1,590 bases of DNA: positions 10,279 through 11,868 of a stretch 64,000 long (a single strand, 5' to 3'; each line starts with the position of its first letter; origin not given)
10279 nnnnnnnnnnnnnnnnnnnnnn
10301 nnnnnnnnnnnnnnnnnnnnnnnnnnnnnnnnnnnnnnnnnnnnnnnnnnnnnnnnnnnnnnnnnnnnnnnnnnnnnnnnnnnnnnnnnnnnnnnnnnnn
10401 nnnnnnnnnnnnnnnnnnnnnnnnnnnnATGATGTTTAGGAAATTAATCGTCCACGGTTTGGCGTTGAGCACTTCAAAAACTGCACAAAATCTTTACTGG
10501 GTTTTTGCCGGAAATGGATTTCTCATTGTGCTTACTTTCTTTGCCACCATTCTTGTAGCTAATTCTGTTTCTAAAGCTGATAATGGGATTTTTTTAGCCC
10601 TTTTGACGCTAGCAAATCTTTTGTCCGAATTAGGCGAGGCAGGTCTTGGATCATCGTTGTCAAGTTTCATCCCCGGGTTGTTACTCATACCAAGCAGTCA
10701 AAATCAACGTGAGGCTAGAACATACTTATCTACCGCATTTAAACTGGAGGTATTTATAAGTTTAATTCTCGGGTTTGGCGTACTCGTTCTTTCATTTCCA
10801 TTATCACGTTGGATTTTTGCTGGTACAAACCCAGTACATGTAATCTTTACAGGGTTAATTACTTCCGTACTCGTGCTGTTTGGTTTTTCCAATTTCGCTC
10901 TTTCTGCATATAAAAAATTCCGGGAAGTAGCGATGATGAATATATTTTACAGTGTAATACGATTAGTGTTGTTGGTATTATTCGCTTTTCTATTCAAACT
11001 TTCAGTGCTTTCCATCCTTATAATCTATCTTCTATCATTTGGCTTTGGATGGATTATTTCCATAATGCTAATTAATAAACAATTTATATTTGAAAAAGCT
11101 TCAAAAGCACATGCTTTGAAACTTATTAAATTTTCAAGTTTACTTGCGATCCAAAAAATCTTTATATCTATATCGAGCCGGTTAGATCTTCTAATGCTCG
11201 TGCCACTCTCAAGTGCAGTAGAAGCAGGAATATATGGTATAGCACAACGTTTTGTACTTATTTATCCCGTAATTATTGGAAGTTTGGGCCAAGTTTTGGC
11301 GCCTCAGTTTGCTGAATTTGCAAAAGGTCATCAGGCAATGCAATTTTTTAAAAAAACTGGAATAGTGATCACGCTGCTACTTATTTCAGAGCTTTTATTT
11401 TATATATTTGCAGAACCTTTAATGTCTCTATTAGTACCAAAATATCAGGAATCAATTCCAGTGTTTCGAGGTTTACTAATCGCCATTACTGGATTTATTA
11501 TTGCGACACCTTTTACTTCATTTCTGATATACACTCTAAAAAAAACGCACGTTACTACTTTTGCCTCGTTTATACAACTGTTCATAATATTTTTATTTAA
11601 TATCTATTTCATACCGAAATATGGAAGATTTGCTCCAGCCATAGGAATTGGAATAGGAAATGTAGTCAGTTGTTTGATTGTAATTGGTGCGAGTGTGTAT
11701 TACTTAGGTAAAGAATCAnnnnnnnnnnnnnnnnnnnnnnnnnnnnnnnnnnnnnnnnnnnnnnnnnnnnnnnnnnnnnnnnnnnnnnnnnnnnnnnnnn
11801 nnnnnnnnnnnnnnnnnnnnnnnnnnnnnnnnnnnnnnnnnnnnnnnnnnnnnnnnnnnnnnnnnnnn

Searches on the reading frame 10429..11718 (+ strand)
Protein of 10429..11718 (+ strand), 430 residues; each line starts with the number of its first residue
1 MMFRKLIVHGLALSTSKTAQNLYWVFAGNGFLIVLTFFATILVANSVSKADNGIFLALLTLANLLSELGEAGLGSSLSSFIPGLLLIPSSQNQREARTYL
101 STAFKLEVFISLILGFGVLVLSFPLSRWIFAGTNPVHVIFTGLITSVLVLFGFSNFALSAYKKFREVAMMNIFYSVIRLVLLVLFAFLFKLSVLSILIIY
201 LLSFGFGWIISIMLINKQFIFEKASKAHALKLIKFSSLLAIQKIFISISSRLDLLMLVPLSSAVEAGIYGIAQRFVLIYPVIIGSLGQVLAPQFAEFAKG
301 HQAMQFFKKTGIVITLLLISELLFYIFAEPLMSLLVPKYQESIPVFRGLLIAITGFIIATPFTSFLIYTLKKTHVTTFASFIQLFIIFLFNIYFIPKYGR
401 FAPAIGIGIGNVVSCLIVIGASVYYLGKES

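Call 8: search_protein_families(library=pfam, proteins=[window:10429-11718:+], max_evalue=0.001)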
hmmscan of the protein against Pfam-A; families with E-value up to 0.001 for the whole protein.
window:10429-11718:+ (430 aa): 1 family
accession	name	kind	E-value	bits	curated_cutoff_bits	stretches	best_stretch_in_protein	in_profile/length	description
PF01943.22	Polysacc_synt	-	1e-14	55.1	28.2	1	20-297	3-273/274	Polysaccharide biosynthesis protein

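Call 26: search_protein_families(library=ncbifam, proteins=[window:10429-11718:+], max_evalue=0.01)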
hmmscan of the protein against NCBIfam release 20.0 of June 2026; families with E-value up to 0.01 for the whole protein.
window:10429-11718:+ (430 aa): 0 families
